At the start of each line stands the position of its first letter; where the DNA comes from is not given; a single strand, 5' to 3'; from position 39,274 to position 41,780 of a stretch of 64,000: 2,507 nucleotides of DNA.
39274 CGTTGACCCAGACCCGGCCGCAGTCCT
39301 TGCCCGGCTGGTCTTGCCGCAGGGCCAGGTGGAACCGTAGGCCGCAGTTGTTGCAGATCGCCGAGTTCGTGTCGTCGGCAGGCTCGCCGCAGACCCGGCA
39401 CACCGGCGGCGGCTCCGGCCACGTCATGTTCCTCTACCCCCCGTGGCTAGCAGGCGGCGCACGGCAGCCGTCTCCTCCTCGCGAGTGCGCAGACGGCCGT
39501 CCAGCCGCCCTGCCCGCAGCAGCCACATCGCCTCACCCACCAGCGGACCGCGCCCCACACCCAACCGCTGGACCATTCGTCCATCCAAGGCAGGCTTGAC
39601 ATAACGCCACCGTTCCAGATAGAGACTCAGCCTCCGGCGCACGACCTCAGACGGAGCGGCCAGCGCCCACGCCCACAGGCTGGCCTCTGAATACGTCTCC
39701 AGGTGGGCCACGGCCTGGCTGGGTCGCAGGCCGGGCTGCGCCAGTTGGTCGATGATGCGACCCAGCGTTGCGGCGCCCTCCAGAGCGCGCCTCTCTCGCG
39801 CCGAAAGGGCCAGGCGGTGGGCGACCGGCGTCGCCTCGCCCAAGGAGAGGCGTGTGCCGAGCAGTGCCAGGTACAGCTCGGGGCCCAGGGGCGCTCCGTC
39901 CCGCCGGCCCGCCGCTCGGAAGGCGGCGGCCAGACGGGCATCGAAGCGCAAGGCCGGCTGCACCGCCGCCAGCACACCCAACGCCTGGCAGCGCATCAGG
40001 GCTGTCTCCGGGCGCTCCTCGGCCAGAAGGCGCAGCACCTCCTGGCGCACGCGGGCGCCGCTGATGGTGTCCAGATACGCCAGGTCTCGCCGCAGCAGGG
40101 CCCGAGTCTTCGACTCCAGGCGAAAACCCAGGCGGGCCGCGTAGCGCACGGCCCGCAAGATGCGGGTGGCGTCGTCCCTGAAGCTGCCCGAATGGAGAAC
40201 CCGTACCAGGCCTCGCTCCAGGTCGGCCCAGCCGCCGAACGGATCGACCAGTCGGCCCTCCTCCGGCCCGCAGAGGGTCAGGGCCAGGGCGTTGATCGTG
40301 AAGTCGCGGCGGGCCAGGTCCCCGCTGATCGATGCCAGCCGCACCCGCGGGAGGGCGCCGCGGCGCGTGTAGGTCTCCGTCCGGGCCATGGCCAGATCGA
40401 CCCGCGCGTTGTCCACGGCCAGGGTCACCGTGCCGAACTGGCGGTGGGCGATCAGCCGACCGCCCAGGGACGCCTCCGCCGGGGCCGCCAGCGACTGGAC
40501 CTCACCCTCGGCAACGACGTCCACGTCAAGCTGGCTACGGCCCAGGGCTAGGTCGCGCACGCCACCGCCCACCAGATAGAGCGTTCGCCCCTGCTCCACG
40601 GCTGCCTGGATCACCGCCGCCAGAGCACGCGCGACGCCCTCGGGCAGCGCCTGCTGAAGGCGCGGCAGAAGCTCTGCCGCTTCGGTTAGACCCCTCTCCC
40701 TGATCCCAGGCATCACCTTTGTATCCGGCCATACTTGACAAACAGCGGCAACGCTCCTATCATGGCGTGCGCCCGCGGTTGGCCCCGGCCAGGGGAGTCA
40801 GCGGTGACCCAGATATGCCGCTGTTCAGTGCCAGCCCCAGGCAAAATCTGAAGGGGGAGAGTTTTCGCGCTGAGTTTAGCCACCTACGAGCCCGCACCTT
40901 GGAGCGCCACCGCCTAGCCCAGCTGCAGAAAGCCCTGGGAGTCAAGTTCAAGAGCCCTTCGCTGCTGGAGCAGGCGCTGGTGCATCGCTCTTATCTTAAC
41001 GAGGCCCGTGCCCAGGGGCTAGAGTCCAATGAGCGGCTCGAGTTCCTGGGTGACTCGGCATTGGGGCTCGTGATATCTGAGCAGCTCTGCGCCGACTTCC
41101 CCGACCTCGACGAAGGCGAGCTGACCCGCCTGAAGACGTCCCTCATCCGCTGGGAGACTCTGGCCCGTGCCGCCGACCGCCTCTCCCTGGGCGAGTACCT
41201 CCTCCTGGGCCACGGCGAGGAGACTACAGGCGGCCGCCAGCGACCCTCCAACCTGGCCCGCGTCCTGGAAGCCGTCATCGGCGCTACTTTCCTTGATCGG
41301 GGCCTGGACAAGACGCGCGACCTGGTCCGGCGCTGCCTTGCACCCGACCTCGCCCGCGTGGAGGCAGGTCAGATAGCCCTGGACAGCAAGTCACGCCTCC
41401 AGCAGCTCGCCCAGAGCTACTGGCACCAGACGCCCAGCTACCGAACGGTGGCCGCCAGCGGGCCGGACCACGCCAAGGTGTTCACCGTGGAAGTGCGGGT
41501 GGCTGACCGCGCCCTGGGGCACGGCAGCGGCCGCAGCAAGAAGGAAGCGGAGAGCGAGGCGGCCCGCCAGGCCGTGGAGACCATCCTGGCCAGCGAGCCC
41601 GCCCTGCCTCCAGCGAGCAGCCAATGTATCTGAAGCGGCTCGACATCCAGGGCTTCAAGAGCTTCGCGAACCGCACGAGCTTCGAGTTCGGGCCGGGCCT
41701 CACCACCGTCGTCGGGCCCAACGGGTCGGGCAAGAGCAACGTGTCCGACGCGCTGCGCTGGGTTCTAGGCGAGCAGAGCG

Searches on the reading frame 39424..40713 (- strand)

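Call 11: search_protein_families(library=pfam, proteins=[window:39424-40713:-], max_evalue=0.001)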
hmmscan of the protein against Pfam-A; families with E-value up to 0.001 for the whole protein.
window:39424-40713:- (429 aa): 2 families
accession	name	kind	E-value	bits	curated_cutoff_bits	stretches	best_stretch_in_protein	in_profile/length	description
PF01743.26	PolyA_pol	-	2.3e-26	93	23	1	45-171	1-126/126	Poly A polymerase head domain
PF12627.12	PolyA_pol_RNAbd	-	8.4e-09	35.5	22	1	196-255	1-60/64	Probable RNA and SrmB- binding site of polymerase A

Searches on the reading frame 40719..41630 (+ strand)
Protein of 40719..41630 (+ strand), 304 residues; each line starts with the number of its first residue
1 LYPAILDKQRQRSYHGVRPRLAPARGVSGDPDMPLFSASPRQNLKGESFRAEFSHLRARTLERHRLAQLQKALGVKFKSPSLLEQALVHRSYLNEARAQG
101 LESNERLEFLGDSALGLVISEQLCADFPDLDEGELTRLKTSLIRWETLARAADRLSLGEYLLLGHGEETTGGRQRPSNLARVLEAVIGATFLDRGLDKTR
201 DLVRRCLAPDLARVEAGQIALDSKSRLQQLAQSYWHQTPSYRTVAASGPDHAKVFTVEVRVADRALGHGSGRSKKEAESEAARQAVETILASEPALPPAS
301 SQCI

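Call 11: search_protein_families(library=pfam, proteins=[window:40719-41630:+], max_evalue=0.001)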
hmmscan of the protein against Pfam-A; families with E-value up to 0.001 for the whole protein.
window:40719-41630:+ (304 aa): 4 families
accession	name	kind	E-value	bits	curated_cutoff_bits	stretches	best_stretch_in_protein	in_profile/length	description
PF14622.11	Ribonucleas_3_3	-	1e-33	116.7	35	1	80-210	2-127/128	Ribonuclease-III-like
PF00636.31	Ribonuclease_3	-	8.5e-23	81.5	27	1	105-195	1-102/102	Ribonuclease III domain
PF00035.32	dsrm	-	7.8e-18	65.3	23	1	224-287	2-64/66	Double-stranded RNA binding motif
PF22935.1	RM44_endonuclase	-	3.2e-05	24.4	27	1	72-189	12-138/139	Large ribosomal subunit protein mL44, endonuclease domain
